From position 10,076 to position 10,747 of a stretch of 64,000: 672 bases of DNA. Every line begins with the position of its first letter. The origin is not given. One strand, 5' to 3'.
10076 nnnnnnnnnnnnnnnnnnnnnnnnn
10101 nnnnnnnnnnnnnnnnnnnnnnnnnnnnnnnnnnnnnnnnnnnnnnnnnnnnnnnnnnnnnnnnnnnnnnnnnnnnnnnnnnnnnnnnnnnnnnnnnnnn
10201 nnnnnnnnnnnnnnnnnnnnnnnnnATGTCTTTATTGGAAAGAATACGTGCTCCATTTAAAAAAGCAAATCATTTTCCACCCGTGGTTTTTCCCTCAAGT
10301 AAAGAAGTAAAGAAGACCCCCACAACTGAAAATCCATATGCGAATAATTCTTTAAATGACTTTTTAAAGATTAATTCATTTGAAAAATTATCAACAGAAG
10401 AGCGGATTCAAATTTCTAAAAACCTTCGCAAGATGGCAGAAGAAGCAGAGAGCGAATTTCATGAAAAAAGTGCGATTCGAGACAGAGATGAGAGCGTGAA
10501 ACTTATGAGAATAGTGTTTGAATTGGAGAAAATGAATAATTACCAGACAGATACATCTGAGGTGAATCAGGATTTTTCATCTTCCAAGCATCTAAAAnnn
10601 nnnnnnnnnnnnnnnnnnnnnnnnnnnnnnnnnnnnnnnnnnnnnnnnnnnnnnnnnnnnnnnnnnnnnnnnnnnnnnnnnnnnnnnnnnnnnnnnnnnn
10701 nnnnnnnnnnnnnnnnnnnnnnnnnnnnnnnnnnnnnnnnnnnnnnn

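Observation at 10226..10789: Novel 124-aa ORF and a terminator-like hairpin inserted between rpsJ (S10) and rplC (L3)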

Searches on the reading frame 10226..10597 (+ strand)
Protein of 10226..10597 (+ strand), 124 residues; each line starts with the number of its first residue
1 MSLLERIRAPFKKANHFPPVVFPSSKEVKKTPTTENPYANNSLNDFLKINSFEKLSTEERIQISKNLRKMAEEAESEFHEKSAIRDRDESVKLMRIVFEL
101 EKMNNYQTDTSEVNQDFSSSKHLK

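Call 6: search_protein_families(library=pfam, proteins=[window:10226-10597:+], max_evalue=10)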
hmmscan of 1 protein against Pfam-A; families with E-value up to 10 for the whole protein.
window:10226-10597:+ (124 aa): 0 families

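Call 7: find_homologous_proteins(query=window:10226-10597:+, max_evalue=10)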
Query window:10226-10597:+ (124 aa): 1 proteins with E <= 10 among 4 candidates.
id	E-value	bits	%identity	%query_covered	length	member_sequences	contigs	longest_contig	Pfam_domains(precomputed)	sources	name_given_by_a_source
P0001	5.0e-67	241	94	100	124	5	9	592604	-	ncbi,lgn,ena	-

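Call 10: find_encoding_contigs(protein=P0001, flank=4000, max_places=10)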
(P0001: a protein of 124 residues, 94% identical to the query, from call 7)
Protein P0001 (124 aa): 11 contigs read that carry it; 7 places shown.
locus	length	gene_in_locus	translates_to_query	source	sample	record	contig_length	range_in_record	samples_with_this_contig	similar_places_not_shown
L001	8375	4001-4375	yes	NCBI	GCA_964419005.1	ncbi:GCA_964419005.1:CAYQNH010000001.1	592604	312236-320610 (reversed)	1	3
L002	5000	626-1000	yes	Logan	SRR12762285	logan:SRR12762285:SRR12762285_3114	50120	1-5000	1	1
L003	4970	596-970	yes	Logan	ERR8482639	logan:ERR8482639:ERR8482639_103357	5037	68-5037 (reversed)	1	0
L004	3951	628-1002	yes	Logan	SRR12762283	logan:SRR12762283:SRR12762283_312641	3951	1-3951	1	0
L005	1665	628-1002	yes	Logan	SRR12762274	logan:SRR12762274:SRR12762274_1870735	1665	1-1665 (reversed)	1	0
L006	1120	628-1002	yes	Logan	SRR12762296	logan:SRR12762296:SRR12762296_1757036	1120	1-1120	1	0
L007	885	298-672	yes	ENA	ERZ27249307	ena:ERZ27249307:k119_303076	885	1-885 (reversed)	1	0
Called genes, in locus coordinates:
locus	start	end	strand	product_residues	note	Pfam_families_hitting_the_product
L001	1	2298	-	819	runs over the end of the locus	PF22148:Fervidolysin_NPro-like (faint), PF00082:Peptidase_S8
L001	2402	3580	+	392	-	PF00009:GTP_EFTU, PF03144:GTP_EFTU_D2, PF03143:GTP_EFTU_D3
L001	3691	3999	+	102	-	PF00338:Ribosomal_S10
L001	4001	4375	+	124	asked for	-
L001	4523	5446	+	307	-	PF00297:Ribosomal_L3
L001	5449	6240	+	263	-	PF00573:Ribosomal_L4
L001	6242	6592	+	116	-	PF00276:Ribosomal_L23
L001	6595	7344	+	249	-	PF00181:Ribosomal_L2_N, PF03947:Ribosomal_L2_C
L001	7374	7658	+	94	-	PF00203:Ribosomal_S19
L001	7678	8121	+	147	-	PF00237:Ribosomal_L22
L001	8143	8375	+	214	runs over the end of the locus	PF07650:KH_2, PF00189:Ribosomal_S3_C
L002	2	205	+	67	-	?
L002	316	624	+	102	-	PF00338:Ribosomal_S10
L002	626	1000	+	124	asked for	-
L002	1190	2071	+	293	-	PF00297:Ribosomal_L3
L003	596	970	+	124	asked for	-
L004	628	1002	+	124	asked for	-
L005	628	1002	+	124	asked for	-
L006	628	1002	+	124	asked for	-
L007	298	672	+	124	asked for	-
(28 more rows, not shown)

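Call 11: list_cluster_members(proteins=[P0001, window:10226-10597:+])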
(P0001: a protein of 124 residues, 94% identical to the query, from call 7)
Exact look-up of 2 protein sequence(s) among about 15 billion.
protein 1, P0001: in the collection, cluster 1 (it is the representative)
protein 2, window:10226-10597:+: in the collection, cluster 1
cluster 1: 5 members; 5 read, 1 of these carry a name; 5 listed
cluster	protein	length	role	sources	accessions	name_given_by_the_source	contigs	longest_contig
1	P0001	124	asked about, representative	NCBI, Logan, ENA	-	-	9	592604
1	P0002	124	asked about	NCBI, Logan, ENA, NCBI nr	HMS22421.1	MAG TPA: hypothetical protein PKA38_01530 [Candidatus Levybacteria bacterium] | hypothetical protein [Candidatus Levybacteria bacterium]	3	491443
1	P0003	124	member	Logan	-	-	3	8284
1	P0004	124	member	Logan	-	-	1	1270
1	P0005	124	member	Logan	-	-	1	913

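Call 18: search_protein_representatives(protein=window:10226-10597:+)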
Query: 124 residues. Proteins with E-value up to 0.001 (for the whole library): 1; up to 1e-10: 1; up to 1e-30: 1. The best 1 are listed.
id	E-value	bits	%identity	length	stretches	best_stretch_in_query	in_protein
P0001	1.6e-67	240.5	94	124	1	1-124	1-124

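Call 54: predict_structure(protein=window:10226-10597:+)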
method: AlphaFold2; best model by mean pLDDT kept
length: 124 residues; sequences in the alignment: 1
mean_pLDDT: 62.6   pTM: 0.48
mean pLDDT of the five models: 62.6, 61.8, 61.1, 52.0, 47.9
residues with pLDDT >= 90: 0; 70-90: 48; 50-70: 42; < 50: 34
segments of 3 or more residues with pLDDT < 50: 1-4, 16-24, 33-40, 108-110
pLDDT, mean of each block of 10 residues (from residue 1): 50 48 45 45 66 80 83 77 63 83 64 51 53
secondary structure, 60 per line:
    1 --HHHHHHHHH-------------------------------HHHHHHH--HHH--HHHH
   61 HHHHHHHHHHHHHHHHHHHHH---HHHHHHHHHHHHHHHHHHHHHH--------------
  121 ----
elements in order: H3-11 H43-49 H57-81 H85-106

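Call 56: search_protein_families(library=ncbifam, proteins=[window:10226-10597:+], max_evalue=10)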
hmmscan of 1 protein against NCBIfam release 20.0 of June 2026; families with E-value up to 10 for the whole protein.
window:10226-10597:+ (124 aa): 0 families

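Call 57: fold_search(model_id=the predicted structure, library=pdb)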
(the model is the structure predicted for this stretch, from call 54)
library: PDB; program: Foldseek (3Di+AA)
matches with E <= 10: 38; with E <= 0.001: 0
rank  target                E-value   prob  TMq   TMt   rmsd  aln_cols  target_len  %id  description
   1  3txs_B                1.4e+00  0.41  0.38  0.50  11.4        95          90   18  Crystal Structure of phage 44RR small terminase gp16 (released 2011-12-28)
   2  8jjr_r                1.4e+00  0.23  0.36  0.34  20.1       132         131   13  Cryo-EM structure of Symbiodinium photosystem I (released 2024-05-15)
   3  3txq_A                1.9e+00  0.30  0.35  0.48  10.9        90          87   20  Crystal Structure of phage 44RR small terminase gp16 (released 2011-12-28)
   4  9fb1_A                2.1e+00  0.33  0.29  0.25  10.1        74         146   18  Crystal structure of Rv2242 regulator N-terminal fragment (1-160) (released 2024-12-18)
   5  3txs_A                2.9e+00  0.25  0.37  0.50  11.2        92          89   18  Crystal Structure of phage 44RR small terminase gp16 (released 2011-12-28)
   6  9cpb_3V               3.0e+00  0.06  0.22  0.15  48.8       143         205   20  Atomic model of bovine Fallopian tube cilia doublet microtubule (48-nm periodicity) (released 2024-10-30)
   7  8g2z_1V               3.0e+00  0.04  0.21  0.11  42.4       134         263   16  48-nm doublet microtubule from Tetrahymena thermophila strain CU428 (released 2023-06-14)
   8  5a7d_M                3.2e+00  0.08  0.22  0.11  22.1       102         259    9  Tetrameric assembly of LGN with Inscuteable (released 2016-08-03)
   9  5xy3_h                3.6e+00  0.44  0.47  0.48   6.7        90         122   12  Large subunit of Trichomonas vaginalis ribosome (released 2017-08-30)
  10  8esw_BL               3.6e+00  0.06  0.22  0.20  16.1       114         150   15  Structure of mitochondrial complex I from Drosophila melanogaster, Flexible-class 1 (released 2023-03-29)
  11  3txs_C                3.8e+00  0.20  0.37  0.48  11.1        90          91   19  Crystal Structure of phage 44RR small terminase gp16 (released 2011-12-28)
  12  8jze_h                4.8e+00  0.10  0.36  0.34  19.1       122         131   11  PSI-AcpPCI supercomplex from Symbiodinium (released 2024-02-28)
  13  8ftm_A                4.8e+00  0.07  0.21  0.06  18.6        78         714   13  Setx-ssRNA-ADP-SO4 complex (released 2023-10-25)
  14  8g2z_0V               5.1e+00  0.06  0.29  0.19  50.1       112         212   11  48-nm doublet microtubule from Tetrahymena thermophila strain CU428 (released 2023-06-14)
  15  8iyj_j                5.8e+00  0.05  0.23  0.14  22.9       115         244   20  Cryo-EM structure of the 48-nm repeat doublet microtubule from mouse sperm (released 2023-07-05)
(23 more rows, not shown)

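Call 71: search_protein_families(library=phrogs, proteins=[window:10226-10597:+], max_evalue=1)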
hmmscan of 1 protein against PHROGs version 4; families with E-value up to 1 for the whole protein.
window:10226-10597:+ (124 aa): 1 family
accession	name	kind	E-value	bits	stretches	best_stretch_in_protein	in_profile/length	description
phrog_35599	-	unknown function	0.021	16.2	1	4-58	70-127/162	-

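Call 72: search_solved_structures(query=window:10226-10597:+, max_evalue=1)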
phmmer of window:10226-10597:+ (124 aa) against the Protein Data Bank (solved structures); distinct sequences matched with E-value up to 1: 5.
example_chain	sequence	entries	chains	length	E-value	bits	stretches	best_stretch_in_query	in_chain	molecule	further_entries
9wwz_A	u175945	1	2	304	0.28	14.5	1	39-104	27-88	Dandelion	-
9wxf_A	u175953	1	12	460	0.33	14.3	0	39-104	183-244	Dandelion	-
7rro_h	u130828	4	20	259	0.46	13.8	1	18-99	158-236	Enkurin, TRPC channel interacting protein | Enkurin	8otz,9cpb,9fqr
7ung_h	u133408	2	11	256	0.46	13.8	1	18-102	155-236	Enkurin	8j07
1v64_A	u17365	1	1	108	0.94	12.8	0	45-102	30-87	Nucleolar transcription factor 1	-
